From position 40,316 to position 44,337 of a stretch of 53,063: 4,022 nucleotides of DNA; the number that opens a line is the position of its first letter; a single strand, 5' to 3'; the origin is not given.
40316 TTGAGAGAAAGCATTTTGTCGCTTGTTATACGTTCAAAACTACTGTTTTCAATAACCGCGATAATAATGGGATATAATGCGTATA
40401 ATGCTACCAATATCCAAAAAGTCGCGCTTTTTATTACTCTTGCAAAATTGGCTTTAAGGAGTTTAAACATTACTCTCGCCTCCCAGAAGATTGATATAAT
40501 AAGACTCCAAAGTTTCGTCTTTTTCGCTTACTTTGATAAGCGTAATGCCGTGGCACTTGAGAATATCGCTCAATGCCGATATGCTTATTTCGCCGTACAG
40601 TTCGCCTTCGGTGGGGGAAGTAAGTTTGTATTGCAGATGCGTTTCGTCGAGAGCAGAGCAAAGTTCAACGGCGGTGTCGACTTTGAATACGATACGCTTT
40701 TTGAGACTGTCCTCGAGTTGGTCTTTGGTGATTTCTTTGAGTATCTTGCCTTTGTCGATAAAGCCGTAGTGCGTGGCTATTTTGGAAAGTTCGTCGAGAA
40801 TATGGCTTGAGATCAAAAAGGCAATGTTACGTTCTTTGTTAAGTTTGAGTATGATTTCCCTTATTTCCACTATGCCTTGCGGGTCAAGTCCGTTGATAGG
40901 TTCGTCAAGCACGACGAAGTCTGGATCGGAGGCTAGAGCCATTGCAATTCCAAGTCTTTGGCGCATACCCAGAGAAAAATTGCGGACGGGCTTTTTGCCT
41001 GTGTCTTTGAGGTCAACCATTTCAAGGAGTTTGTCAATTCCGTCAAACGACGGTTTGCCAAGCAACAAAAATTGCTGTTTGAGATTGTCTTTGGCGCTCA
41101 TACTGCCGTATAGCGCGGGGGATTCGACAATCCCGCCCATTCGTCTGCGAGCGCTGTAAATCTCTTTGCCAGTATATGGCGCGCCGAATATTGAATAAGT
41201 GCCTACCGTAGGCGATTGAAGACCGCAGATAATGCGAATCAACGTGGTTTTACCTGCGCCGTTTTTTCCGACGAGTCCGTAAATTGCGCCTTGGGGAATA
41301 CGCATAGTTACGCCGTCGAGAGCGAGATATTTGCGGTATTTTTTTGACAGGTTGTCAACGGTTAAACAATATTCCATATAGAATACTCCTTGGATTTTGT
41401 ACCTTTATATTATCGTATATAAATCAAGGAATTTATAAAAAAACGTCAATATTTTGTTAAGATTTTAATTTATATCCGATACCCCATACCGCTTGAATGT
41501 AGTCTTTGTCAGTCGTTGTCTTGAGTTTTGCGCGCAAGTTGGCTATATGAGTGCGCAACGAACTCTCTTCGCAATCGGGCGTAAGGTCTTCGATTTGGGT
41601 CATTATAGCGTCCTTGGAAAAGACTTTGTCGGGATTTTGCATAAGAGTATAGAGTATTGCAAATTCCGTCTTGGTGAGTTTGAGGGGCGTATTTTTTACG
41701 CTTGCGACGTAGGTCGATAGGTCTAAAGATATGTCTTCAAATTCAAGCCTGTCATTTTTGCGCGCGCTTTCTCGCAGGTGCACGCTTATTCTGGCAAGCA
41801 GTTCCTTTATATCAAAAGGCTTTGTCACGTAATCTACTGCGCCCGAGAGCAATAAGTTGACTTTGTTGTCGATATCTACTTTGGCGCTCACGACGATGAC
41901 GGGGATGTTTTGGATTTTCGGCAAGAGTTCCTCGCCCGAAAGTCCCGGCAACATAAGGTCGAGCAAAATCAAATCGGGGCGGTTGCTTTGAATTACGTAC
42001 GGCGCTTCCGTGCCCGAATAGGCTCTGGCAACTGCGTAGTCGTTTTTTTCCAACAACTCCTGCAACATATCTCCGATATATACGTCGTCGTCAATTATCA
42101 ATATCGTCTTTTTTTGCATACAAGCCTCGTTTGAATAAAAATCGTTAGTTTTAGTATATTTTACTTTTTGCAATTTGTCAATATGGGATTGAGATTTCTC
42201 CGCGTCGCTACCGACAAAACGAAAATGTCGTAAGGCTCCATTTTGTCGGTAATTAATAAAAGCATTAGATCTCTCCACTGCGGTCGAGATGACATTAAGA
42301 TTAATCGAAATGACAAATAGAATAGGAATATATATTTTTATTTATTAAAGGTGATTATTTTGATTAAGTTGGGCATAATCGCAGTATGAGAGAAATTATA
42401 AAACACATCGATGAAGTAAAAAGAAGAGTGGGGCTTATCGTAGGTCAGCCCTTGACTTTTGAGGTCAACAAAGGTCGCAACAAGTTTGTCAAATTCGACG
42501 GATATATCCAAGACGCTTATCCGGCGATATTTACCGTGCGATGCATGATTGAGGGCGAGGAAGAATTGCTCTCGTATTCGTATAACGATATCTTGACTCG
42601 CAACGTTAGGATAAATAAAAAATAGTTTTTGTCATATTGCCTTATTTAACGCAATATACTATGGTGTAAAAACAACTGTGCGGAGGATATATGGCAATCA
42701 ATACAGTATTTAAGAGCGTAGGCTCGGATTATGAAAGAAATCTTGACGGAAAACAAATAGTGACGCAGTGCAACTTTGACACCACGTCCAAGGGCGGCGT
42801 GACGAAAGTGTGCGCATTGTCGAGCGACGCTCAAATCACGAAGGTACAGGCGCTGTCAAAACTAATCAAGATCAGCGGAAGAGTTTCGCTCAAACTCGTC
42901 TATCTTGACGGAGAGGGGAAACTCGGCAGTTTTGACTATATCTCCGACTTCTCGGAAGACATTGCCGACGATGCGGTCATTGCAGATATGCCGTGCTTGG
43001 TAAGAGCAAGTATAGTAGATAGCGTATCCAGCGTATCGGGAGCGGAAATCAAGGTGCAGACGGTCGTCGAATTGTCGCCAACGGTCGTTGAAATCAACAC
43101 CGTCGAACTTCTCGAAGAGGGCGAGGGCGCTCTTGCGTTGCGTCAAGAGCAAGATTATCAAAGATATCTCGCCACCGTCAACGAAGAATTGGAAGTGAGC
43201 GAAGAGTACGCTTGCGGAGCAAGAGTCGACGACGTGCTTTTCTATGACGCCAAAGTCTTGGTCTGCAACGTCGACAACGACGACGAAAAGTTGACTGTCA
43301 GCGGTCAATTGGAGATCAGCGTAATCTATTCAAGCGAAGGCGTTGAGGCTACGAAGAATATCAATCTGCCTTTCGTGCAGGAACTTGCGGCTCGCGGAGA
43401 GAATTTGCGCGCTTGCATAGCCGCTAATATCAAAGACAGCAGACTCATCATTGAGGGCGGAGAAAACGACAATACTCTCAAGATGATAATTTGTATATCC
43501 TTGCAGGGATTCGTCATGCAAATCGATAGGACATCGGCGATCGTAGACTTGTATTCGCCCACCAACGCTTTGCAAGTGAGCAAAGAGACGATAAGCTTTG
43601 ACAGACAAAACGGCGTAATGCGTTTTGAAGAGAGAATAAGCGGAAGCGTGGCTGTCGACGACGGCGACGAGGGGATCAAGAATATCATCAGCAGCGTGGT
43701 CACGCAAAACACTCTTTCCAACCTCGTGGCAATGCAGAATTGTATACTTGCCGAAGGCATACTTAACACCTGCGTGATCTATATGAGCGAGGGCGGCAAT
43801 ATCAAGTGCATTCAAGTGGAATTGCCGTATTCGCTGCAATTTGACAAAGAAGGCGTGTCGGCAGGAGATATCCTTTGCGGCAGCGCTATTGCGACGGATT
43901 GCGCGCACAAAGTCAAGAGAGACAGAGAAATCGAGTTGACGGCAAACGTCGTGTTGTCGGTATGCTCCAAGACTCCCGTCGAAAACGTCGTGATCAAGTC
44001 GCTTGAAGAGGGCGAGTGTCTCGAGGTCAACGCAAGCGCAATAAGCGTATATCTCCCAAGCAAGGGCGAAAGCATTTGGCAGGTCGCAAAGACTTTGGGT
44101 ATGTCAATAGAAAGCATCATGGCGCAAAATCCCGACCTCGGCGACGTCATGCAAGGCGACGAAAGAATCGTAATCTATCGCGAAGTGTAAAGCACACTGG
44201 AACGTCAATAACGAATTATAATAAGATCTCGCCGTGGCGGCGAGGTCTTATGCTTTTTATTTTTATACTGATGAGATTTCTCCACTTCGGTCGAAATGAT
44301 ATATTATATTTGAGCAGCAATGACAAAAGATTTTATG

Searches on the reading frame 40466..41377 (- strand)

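Call 28: search_protein_families(library=pfam, proteins=[window:40466-41377:-], max_evalue=0.001)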
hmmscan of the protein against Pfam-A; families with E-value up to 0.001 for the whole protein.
window:40466-41377:- (304 aa): 2 families
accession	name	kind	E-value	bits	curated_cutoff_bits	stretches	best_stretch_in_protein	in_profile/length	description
PF00005.33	ABC_tran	-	8.1e-30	104.7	25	1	20-162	1-137/137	ABC transporter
PF13304.12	AAA_21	-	1.8e-16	61.5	27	1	111-193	211-299/304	AAA domain, putative AbiEii toxin, Type IV TA system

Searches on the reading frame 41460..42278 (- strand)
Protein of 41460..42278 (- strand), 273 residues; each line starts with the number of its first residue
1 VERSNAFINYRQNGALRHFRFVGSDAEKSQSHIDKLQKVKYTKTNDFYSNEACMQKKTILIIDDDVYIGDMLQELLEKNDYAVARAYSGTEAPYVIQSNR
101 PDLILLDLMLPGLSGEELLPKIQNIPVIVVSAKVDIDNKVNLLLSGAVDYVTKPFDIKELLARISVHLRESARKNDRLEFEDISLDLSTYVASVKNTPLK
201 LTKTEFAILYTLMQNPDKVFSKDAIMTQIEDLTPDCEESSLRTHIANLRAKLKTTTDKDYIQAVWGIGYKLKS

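Call 28: search_protein_families(library=pfam, proteins=[window:41460-42278:-], max_evalue=0.001)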
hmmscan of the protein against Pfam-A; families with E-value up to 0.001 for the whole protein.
window:41460-42278:- (273 aa): 3 families
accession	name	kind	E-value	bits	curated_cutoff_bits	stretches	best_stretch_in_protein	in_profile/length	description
PF00072.30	Response_reg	-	2.9e-25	89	30.2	1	59-164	1-110/111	Response regulator receiver domain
PF00486.34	Trans_reg_C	-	2.1e-21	76.2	26.2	1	197-271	2-77/77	Transcriptional regulatory protein, C terminal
PF24706.1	DUF7669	-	1.6e-05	25.5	23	1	212-248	13-48/75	Domain of unknown function (DUF7669)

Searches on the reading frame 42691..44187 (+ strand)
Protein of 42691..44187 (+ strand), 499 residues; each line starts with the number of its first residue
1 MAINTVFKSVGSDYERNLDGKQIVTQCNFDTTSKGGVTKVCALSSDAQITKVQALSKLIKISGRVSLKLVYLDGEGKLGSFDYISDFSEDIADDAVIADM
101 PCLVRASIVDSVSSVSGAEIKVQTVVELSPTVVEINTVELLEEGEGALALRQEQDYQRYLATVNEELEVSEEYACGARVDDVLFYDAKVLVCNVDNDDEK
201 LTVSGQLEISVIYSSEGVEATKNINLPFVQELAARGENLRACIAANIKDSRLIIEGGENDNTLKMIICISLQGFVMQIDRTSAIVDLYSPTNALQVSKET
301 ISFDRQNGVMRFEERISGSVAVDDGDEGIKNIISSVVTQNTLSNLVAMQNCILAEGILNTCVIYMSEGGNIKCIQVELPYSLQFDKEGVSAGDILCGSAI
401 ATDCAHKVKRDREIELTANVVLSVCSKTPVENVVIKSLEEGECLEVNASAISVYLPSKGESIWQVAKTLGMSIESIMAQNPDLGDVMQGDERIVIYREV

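Call 77: search_protein_families(library=pfam, proteins=[window:42691-44187:+], max_evalue=0.001)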
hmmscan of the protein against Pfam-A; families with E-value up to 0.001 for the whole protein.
window:42691-44187:+ (499 aa): 1 family
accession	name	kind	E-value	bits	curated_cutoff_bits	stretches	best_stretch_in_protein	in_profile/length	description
PF12673.12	SipL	-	9.7e-18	64.6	23.6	3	179-249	2-72/78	SipL, SPOCS domain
